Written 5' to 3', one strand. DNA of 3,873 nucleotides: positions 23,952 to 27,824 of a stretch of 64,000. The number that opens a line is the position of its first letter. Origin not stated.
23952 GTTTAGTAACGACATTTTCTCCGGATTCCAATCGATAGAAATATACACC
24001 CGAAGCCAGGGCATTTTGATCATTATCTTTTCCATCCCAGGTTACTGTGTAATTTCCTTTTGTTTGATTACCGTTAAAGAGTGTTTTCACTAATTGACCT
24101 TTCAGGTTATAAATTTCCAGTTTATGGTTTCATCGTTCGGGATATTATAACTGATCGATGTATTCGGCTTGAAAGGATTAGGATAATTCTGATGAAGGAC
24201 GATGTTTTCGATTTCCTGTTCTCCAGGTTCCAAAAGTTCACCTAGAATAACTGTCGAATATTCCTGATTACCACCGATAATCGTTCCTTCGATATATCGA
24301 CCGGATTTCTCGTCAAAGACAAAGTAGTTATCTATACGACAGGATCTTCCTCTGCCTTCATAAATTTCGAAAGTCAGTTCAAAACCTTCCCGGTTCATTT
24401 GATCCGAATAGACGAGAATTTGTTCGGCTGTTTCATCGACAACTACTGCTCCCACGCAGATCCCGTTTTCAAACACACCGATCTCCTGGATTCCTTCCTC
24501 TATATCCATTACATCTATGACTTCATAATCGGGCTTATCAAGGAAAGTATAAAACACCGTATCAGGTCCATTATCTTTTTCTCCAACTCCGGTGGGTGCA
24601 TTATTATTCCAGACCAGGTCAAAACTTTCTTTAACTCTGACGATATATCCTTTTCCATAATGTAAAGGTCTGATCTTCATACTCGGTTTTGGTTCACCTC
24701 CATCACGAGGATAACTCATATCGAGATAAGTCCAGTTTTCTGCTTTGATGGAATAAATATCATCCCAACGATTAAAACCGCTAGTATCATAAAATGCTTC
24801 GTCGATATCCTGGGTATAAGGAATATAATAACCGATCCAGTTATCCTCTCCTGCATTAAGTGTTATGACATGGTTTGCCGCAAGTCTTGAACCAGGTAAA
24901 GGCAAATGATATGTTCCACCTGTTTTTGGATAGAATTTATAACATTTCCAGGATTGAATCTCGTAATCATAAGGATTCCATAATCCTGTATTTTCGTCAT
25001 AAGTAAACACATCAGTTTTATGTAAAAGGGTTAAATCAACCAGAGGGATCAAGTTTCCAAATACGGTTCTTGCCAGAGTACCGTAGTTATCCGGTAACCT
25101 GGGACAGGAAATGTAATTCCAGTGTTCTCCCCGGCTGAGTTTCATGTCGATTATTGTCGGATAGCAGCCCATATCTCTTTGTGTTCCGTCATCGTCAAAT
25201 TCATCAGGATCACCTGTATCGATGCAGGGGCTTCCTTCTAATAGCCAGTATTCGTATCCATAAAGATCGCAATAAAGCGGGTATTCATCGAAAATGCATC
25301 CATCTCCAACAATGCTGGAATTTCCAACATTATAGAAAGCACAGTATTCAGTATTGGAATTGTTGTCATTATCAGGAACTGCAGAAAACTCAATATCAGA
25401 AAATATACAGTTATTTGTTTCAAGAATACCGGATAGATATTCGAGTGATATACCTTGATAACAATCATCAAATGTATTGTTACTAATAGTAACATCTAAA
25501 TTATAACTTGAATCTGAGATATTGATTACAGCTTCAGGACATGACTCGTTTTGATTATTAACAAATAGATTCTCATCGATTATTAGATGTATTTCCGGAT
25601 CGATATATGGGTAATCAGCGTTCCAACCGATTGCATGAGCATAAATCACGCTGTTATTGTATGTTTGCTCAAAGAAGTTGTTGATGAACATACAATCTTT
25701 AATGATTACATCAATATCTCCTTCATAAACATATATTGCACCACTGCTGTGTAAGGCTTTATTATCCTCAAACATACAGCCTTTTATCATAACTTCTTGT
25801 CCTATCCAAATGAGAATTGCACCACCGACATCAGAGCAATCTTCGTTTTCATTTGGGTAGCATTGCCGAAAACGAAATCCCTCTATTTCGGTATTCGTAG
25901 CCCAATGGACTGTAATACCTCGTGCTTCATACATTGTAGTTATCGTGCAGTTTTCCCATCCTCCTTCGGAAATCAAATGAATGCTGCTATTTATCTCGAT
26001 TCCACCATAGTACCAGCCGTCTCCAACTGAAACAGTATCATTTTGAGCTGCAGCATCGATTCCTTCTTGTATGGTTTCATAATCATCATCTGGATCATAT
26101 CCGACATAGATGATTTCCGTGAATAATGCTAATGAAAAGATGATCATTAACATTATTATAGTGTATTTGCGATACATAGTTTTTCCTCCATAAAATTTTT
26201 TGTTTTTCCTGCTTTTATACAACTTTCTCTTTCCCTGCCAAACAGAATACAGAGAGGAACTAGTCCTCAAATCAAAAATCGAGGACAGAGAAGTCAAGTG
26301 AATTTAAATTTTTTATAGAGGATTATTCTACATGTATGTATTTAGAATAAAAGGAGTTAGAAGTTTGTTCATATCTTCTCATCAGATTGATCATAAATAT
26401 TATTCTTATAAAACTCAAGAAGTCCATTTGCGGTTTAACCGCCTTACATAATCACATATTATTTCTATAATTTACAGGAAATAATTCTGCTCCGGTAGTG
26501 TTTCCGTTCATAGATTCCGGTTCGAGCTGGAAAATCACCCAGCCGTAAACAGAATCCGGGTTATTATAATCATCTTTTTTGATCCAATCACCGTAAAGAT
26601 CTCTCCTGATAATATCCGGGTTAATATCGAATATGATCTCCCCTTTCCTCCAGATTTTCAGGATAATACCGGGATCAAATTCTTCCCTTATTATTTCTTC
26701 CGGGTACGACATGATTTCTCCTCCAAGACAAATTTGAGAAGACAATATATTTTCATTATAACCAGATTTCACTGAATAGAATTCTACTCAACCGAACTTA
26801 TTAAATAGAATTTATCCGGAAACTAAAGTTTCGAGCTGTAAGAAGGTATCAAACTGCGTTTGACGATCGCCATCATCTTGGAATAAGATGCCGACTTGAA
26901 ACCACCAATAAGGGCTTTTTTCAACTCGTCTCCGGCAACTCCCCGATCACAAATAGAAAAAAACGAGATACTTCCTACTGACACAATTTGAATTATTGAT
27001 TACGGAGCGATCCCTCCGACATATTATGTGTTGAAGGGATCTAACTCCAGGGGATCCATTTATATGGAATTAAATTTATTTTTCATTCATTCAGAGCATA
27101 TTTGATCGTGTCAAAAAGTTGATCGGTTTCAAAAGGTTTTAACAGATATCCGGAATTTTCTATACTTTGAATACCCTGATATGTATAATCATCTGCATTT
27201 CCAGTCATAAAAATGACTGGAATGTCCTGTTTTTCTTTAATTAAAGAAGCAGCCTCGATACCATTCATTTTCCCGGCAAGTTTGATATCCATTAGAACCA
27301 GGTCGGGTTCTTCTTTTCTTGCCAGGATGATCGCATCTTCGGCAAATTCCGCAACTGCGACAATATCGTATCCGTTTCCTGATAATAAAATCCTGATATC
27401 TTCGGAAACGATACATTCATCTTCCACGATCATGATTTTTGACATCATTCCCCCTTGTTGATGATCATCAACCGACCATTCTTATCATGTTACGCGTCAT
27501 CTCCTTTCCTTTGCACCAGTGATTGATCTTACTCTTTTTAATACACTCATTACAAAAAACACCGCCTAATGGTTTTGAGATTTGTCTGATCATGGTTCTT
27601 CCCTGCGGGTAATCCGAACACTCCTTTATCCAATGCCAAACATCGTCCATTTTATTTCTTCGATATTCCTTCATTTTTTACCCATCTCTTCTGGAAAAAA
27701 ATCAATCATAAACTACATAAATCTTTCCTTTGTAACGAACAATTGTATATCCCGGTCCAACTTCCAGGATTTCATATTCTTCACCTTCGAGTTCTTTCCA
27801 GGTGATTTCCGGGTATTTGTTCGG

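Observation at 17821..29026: Duplicated module: ECF-like sigma with C-terminal extension, orphan receiver and mini-proteins, bracketing T9SS-cargo genes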

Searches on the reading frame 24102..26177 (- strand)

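Call 9: search_protein_families(library=ncbifam, proteins=[window:24102-26177:-], max_evalue=0.1)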
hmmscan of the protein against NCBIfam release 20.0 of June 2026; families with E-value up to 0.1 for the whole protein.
window:24102-26177:- (691 aa): 3 families
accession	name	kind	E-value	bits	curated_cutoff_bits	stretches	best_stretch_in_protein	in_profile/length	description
TIGR04247.1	NosD_copper_fam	subfamily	9.1e-08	31.1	300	1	36-139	1-96/377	nitrous oxide reductase family maturation protein NosD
TIGR03804.1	para_beta_helix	repeat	0.0067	16.1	19.45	0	223-259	7-40/44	parallel beta-helix repeat protein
NF041518.1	choice_anch_Q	domain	0.02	15.1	25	1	312-337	19-47/58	choice-of-anchor Q domain-containing protein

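Call 38: search_protein_families(library=pfam, proteins=[window:24102-26177:-], max_evalue=0.001)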
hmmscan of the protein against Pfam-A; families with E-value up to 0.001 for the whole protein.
window:24102-26177:- (691 aa): 0 families

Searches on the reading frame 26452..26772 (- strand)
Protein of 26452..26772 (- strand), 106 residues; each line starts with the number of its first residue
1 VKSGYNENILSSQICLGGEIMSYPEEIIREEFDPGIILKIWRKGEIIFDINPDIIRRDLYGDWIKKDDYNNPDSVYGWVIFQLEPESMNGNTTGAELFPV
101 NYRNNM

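Call 4: search_protein_families(library=pfam, proteins=[window:26452-26772:-], max_evalue=1)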
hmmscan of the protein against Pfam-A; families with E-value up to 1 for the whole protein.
window:26452-26772:- (106 aa): 1 family
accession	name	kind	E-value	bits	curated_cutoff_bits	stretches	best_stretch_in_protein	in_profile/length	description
PF16720.10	Albumin_I_a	-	0.2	12.1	23.8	1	69-80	24-35/48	Albumin I chain a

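Call 9: search_protein_families(library=ncbifam, proteins=[window:26452-26772:-], max_evalue=0.1)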
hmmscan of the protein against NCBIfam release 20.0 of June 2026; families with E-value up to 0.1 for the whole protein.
window:26452-26772:- (106 aa): 0 families

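Call 78: search_protein_families(library=pfam, proteins=[window:26452-26772:-], max_evalue=5)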
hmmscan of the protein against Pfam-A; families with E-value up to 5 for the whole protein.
window:26452-26772:- (106 aa): 1 family
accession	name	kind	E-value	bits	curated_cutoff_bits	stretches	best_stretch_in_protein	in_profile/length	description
PF16720.10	Albumin_I_a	-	0.2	12.1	23.8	1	69-80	24-35/48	Albumin I chain a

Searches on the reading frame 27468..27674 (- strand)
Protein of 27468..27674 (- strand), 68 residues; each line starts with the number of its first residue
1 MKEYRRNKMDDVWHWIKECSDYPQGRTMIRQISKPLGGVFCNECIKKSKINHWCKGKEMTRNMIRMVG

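Call 4: search_protein_families(library=pfam, proteins=[window:27468-27674:-], max_evalue=1)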
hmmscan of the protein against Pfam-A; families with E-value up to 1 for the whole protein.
window:27468-27674:- (68 aa): 1 family
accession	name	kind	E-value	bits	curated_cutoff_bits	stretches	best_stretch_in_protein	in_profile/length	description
PF01199.23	Ribosomal_L34e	-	0.067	13.9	27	1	29-48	69-88/94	Ribosomal protein L34e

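Call 9: search_protein_families(library=ncbifam, proteins=[window:27468-27674:-], max_evalue=0.1)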
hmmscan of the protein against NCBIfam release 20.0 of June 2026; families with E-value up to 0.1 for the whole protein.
window:27468-27674:- (68 aa): 0 families

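Call 78: search_protein_families(library=pfam, proteins=[window:27468-27674:-], max_evalue=5)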
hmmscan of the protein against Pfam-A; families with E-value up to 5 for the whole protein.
window:27468-27674:- (68 aa): 1 family
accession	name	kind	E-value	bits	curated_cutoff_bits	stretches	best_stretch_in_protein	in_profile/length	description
PF01199.23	Ribosomal_L34e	-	0.067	13.9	27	1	29-48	69-88/94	Ribosomal protein L34e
